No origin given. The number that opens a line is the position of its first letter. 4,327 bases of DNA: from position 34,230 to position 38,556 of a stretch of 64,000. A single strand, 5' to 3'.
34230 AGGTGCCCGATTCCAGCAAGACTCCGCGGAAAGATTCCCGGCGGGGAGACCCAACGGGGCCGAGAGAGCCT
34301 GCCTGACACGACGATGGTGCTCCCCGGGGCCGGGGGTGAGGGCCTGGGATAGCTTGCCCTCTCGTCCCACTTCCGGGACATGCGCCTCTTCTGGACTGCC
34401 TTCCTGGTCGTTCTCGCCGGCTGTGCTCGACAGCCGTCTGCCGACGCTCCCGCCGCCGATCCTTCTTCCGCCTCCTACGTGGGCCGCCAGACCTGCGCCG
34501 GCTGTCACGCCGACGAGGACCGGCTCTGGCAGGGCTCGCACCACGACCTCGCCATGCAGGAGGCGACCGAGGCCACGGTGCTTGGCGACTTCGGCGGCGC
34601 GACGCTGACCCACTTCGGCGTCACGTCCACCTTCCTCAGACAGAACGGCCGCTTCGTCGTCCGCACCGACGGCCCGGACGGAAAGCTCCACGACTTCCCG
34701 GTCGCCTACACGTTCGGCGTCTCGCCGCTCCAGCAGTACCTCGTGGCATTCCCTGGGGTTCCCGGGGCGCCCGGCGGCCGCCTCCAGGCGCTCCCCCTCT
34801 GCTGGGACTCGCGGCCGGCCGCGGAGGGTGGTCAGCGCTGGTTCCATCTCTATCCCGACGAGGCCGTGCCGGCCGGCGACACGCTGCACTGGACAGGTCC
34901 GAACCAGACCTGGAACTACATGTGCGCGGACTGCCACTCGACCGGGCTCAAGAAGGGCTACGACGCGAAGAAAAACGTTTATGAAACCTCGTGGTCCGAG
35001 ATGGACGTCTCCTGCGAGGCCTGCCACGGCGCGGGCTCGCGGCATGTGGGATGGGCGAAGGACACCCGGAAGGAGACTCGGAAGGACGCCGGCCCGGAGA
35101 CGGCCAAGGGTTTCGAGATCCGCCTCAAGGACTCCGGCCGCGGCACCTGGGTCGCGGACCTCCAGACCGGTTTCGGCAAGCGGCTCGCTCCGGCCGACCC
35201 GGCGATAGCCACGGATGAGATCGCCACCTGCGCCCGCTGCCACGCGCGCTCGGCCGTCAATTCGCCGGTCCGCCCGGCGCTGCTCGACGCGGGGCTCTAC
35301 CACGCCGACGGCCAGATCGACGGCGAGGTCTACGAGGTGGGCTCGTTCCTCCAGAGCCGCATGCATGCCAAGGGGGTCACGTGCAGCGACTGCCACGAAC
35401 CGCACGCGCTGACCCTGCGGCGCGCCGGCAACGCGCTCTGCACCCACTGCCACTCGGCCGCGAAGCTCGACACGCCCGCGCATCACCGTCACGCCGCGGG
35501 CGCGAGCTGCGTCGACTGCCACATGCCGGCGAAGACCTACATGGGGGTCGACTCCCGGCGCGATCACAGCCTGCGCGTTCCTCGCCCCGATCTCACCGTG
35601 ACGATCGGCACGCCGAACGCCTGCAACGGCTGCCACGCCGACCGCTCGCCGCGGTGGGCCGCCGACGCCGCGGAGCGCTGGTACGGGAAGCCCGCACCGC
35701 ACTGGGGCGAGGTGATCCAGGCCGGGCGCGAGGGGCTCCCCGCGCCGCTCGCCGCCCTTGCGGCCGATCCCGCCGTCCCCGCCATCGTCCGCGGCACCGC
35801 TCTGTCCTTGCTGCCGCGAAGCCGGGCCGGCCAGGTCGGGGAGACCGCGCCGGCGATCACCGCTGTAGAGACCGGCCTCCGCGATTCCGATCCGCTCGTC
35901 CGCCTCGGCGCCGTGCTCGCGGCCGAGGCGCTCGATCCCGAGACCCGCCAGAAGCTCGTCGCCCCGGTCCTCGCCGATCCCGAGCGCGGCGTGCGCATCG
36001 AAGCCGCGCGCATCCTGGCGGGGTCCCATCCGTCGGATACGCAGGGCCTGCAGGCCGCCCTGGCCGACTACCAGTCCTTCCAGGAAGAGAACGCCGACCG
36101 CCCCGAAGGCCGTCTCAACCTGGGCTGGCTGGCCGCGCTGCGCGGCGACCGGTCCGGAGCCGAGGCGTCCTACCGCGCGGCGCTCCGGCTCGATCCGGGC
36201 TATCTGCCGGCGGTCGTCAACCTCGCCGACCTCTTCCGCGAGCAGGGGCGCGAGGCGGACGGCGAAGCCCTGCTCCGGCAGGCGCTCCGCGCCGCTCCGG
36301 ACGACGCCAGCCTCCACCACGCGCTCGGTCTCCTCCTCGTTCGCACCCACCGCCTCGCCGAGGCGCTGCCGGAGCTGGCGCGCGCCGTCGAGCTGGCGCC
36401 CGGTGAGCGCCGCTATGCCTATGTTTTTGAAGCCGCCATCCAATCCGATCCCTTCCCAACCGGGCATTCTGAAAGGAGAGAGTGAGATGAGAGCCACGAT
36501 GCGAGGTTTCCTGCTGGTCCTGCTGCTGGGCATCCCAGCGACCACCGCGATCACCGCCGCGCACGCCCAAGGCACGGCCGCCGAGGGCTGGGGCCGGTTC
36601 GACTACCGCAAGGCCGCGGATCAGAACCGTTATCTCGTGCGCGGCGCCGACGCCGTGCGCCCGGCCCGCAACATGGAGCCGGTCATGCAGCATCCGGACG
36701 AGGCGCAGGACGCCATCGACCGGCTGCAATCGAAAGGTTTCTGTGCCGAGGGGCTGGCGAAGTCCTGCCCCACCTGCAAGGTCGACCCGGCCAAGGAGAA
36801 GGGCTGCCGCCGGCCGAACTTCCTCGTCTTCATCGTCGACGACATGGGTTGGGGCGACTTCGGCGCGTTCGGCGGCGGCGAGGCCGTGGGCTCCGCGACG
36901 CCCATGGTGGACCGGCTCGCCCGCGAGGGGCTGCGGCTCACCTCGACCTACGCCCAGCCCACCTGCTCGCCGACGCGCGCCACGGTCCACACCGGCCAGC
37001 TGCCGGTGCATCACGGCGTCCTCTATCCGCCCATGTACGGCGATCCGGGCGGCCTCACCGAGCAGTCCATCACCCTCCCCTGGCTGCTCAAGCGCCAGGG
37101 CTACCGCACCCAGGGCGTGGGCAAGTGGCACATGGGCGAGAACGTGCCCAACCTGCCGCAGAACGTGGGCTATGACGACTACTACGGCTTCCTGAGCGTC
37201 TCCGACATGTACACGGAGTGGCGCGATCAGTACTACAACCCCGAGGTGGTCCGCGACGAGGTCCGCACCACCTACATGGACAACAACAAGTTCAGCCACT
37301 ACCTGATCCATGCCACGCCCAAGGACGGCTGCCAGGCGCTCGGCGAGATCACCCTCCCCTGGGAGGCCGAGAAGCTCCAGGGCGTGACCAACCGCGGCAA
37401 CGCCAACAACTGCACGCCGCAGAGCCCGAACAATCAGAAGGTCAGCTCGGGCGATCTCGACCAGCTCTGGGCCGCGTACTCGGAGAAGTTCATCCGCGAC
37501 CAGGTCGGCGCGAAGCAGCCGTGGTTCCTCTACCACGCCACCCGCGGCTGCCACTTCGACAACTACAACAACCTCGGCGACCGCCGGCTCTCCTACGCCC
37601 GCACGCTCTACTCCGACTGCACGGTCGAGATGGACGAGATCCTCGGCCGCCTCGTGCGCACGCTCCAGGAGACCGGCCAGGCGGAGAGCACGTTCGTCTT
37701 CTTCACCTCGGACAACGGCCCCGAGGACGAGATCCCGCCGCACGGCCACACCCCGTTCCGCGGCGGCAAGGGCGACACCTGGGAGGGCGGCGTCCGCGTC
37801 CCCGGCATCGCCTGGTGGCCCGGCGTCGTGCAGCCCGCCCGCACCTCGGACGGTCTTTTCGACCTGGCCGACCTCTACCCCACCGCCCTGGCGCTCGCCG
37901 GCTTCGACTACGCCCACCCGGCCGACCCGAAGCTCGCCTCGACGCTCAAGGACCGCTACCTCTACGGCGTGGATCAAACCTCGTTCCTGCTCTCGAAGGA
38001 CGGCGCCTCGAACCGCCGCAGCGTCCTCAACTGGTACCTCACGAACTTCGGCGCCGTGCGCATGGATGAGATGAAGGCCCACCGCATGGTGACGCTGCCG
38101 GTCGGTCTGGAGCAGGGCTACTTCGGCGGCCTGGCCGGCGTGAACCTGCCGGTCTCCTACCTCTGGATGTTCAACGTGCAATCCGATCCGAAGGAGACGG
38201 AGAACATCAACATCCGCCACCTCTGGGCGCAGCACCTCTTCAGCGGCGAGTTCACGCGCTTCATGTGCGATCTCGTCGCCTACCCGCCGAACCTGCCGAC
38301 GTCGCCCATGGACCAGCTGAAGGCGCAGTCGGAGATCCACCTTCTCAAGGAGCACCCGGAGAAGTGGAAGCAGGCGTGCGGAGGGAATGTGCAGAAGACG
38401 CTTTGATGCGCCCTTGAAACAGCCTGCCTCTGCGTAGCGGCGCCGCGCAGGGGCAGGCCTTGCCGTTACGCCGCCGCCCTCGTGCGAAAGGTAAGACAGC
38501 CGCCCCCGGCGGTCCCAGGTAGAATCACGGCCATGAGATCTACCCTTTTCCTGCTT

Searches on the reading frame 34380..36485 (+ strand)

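Call 13: search_protein_families(library=pfam, proteins=[window:34380-36485:+], max_evalue=0.001)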
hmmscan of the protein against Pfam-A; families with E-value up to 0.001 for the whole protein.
window:34380-36485:+ (701 aa): 13 families
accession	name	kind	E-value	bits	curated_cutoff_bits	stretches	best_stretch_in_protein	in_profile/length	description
PF07719.23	TPR_2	-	5.3e-11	42.2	27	0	576-607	2-33/34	Tetratricopeptide repeat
PF14522.11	Cytochrome_C7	-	4.3e-10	39.7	24.8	1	179-219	13-51/67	Cytochrome c7 and related cytochrome c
PF14559.12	TPR_19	-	1.3e-09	38.7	25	2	588-649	4-65/68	Tetratricopeptide repeat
PF13432.12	TPR_16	-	1.7e-08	35.2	32.7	1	614-675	2-63/65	Tetratricopeptide repeat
PF13181.12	TPR_8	-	1.3e-07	31.6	25.7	0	579-607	5-33/34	Tetratricopeptide repeat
PF09699.15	Paired_CXXCH_1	-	1.4e-07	31.5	20.6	0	332-361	7-39/41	Doubled CXXCH motif (Paired_CXXCH_1)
PF13428.12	TPR_14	-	5.4e-07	30.1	23.5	0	613-650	5-42/44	Tetratricopeptide repeat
PF14537.11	Cytochrom_c3_2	-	1.2e-06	29.3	25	0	282-359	7-79/79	Cytochrome c3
PF13431.12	TPR_17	-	2e-06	28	24.4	0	631-663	1-33/34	Tetratricopeptide repeat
PF13424.12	TPR_12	-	5.3e-06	27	30.1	1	613-673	7-75/77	Tetratricopeptide repeat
PF13435.11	Cytochrome_C554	-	9.8e-06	26.9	20.8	1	177-217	46-84/84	Cytochrome c554 and c-prime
PF02335.20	Cytochrom_C552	-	2.1e-05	24.1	24.1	1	372-422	242-285/438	Cytochrome c552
PF00515.34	TPR_1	-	6.2e-05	23.1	27.8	0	578-608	4-34/34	Tetratricopeptide repeat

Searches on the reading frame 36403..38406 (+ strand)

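Call 13: search_protein_families(library=pfam, proteins=[window:36403-38406:+], max_evalue=0.001)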
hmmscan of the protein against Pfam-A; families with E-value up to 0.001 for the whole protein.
window:36403-38406:+ (667 aa): 2 families
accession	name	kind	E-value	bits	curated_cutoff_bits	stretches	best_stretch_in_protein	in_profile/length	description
PF00884.28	Sulfatase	-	2e-54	185.4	25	1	138-500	1-300/301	Sulfatase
PF01663.27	Phosphodiest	-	0.00011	22.3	23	0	141-212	2-68/342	Type I phosphodiesterase / nucleotide pyrophosphatase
